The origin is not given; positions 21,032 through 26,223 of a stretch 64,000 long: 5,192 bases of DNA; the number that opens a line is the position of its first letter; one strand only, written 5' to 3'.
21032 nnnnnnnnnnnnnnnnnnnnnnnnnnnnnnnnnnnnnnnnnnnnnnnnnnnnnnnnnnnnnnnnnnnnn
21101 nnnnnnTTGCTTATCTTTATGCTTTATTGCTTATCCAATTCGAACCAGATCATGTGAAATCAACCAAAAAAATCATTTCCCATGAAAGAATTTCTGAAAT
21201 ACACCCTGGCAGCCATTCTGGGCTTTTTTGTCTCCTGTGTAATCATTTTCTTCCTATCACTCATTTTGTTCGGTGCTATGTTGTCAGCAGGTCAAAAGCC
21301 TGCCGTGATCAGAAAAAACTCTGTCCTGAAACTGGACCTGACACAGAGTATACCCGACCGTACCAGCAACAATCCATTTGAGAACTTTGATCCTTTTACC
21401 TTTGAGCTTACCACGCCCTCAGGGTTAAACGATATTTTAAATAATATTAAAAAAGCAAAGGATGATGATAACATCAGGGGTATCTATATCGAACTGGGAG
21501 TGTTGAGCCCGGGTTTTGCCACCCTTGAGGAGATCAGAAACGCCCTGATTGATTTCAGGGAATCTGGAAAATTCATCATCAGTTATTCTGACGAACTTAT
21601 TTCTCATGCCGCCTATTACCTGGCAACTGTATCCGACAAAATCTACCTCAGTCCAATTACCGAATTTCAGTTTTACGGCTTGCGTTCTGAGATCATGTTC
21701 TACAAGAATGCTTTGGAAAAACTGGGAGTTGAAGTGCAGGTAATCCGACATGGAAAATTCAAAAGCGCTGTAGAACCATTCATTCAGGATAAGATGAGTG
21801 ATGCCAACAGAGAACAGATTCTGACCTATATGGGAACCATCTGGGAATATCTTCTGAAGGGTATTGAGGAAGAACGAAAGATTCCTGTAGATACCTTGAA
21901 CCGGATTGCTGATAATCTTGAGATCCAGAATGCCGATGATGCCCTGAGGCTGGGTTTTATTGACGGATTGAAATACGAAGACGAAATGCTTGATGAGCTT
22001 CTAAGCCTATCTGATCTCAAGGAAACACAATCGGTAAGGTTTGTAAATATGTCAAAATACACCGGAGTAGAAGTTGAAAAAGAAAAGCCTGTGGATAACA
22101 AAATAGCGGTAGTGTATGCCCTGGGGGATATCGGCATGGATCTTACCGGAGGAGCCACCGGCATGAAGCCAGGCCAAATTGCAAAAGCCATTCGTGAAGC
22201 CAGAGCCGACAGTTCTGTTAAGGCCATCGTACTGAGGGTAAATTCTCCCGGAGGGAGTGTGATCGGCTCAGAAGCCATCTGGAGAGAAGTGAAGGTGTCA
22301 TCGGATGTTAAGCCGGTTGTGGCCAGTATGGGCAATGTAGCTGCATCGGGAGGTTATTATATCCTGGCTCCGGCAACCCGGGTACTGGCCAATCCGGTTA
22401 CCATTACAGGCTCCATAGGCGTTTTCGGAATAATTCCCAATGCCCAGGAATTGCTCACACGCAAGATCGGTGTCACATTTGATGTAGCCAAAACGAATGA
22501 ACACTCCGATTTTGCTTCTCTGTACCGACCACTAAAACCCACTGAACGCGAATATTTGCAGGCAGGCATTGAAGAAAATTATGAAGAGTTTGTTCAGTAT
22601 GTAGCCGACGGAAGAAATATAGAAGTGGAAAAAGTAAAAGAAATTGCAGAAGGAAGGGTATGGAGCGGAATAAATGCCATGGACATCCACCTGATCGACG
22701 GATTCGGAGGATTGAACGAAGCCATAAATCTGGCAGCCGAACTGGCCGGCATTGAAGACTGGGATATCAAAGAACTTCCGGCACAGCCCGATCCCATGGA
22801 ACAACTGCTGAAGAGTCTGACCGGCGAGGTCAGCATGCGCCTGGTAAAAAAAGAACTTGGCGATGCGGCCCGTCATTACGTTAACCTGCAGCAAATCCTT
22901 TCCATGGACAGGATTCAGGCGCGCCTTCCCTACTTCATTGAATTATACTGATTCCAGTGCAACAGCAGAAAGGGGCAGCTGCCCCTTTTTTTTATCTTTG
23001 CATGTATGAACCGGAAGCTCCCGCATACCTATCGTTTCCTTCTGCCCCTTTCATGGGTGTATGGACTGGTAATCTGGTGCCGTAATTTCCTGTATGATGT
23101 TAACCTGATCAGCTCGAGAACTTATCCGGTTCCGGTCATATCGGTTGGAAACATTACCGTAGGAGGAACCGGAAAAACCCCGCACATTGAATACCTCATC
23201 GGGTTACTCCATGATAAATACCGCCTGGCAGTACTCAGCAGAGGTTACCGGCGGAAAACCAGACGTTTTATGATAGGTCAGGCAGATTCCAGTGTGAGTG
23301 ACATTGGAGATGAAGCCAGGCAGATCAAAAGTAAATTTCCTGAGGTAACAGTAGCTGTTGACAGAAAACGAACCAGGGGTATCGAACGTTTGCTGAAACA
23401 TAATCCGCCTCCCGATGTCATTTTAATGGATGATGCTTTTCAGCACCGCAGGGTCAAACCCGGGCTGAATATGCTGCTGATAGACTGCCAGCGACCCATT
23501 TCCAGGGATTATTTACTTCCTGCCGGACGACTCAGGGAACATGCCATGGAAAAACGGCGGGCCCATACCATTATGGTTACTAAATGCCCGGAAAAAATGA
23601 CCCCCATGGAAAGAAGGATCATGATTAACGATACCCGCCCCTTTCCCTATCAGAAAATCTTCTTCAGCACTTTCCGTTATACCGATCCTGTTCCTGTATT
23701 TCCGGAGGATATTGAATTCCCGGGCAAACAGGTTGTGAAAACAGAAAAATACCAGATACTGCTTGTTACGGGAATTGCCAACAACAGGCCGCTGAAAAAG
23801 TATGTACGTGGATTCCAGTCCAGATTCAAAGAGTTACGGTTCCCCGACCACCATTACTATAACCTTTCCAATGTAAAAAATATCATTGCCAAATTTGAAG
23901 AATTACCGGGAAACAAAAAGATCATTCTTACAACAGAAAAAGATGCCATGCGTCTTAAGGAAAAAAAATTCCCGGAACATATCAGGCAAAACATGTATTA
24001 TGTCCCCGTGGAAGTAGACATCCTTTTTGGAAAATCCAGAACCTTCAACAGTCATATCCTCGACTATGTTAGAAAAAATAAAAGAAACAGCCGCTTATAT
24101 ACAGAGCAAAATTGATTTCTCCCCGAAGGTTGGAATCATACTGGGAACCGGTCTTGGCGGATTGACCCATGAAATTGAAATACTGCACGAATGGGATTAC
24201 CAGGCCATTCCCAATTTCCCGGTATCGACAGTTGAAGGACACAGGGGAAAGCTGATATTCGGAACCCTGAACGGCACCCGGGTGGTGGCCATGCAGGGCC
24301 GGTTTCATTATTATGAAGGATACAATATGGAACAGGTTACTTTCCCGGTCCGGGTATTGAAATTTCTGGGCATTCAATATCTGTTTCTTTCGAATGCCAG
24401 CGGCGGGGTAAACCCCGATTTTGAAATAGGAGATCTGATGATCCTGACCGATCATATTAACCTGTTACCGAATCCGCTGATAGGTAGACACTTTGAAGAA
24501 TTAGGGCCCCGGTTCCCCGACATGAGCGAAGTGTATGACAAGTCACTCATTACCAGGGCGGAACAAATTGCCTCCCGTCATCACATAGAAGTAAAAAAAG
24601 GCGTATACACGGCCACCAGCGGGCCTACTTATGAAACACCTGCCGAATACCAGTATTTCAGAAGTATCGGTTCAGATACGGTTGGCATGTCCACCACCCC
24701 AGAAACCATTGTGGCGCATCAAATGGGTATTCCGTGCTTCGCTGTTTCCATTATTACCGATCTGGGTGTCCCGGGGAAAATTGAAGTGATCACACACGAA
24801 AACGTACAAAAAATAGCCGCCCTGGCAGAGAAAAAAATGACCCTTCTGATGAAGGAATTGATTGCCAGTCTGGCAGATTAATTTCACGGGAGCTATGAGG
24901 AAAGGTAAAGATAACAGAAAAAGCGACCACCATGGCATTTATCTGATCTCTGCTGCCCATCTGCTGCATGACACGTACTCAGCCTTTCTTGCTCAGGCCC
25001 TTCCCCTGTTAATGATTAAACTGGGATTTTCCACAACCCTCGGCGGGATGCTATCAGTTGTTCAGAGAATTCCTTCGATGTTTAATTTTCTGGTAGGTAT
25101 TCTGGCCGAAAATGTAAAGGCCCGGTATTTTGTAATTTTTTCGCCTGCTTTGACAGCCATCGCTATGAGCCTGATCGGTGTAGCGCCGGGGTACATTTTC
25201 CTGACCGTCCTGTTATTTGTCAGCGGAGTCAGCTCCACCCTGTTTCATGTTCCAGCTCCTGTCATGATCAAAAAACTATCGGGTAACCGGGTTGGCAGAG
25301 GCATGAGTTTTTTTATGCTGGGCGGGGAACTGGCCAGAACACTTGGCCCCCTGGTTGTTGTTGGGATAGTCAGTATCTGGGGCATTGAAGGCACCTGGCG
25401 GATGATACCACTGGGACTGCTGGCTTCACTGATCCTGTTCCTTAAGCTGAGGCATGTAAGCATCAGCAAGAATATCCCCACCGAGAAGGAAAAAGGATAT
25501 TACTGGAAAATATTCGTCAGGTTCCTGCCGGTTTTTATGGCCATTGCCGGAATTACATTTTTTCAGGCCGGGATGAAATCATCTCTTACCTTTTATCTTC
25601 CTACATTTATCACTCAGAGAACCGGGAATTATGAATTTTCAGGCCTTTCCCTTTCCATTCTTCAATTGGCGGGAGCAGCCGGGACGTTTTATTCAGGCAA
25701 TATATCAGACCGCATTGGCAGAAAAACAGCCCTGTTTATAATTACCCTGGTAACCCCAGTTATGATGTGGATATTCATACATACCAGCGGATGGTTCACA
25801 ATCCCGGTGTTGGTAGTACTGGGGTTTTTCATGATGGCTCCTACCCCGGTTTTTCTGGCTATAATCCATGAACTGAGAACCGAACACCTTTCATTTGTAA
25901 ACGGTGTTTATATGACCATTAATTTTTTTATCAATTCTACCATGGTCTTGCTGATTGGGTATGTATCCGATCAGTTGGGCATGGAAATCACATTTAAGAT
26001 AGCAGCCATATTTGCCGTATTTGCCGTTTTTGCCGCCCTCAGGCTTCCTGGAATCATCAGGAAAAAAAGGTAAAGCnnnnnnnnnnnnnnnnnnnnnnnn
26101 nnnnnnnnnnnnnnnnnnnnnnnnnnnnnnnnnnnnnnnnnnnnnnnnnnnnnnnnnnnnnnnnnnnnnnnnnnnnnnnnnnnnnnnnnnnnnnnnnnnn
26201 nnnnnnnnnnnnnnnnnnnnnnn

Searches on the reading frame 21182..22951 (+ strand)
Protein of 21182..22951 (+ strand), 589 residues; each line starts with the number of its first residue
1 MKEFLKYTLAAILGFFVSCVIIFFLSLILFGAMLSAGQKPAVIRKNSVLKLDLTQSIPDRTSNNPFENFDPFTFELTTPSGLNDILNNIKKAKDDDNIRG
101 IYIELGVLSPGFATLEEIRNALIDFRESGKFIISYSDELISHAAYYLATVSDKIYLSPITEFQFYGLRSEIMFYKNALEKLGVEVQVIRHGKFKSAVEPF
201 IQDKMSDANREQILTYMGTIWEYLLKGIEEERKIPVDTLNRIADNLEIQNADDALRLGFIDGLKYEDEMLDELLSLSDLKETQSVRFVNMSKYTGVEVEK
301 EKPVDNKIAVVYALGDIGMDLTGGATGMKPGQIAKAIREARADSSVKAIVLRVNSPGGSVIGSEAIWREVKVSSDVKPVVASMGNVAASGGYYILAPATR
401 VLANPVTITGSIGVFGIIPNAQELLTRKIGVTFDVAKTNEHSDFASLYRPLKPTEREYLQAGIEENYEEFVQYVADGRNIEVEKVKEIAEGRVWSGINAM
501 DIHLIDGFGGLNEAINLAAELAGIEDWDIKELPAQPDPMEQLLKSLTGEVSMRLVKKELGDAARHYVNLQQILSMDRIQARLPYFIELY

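Call 72: search_protein_families(library=pfam, proteins=[window:21182-22951:+], max_evalue=0.0001)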
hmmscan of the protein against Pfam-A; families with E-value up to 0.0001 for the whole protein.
window:21182-22951:+ (589 aa): 3 families
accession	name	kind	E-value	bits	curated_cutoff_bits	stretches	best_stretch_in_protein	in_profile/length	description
PF01343.23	Peptidase_S49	-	8.1e-75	250.4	24.9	2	374-524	4-153/154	Peptidase family S49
PF00574.28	CLP_protease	-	5.6e-05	23.5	20.2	0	341-399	41-97/182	Clp protease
PF25145.1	NfeD1b_N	-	6.2e-05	23.1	40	0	333-414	19-97/189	NfeD1b, N-terminal domain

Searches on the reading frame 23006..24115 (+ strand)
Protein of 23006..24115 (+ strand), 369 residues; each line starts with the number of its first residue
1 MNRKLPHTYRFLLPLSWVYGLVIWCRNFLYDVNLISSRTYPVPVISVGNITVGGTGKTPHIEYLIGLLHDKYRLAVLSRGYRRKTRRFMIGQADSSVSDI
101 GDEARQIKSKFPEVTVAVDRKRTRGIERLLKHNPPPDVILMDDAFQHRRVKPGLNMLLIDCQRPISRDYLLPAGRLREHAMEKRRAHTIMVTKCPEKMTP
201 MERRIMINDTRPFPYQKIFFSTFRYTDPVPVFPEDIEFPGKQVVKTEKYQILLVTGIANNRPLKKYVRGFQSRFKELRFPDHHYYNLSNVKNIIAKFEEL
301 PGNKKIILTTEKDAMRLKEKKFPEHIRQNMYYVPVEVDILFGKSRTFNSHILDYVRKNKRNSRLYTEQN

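Call 72: search_protein_families(library=pfam, proteins=[window:23006-24115:+], max_evalue=0.0001)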
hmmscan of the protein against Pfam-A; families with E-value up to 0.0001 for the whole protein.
window:23006-24115:+ (369 aa): 1 family
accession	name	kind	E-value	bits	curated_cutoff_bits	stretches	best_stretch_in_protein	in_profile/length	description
PF02606.20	LpxK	-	1.2e-76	258.4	27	1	10-353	3-325/328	Tetraacyldisaccharide-1-P 4'-kinase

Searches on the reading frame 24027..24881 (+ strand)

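Call 72: search_protein_families(library=pfam, proteins=[window:24027-24881:+], max_evalue=0.0001)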
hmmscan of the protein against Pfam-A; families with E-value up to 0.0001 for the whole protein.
window:24027-24881:+ (284 aa): 1 family
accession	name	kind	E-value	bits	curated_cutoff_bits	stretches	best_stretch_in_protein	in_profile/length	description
PF01048.26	PNP_UDP_1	-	5.7e-53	180.1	25.1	1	34-280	1-233/233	Phosphorylase superfamily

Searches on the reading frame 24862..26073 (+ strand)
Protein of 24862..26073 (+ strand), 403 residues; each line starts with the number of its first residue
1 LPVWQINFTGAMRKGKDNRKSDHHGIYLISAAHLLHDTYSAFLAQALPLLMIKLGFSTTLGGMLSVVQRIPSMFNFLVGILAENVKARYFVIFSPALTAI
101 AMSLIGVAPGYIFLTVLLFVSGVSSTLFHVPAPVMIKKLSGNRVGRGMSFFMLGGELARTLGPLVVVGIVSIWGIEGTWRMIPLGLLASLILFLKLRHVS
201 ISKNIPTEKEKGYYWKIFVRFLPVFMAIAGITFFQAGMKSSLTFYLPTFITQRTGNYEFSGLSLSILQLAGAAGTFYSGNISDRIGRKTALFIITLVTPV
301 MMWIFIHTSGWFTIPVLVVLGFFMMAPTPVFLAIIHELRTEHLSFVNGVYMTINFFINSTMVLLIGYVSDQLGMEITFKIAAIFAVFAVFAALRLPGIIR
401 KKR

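Call 72: search_protein_families(library=pfam, proteins=[window:24862-26073:+], max_evalue=0.0001)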
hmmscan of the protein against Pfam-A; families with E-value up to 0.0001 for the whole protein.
window:24862-26073:+ (403 aa): 1 family
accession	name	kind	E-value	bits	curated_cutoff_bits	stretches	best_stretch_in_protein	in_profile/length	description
PF07690.21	MFS_1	-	6.6e-40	137.5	33.4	2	32-356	4-341/347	Major Facilitator Superfamily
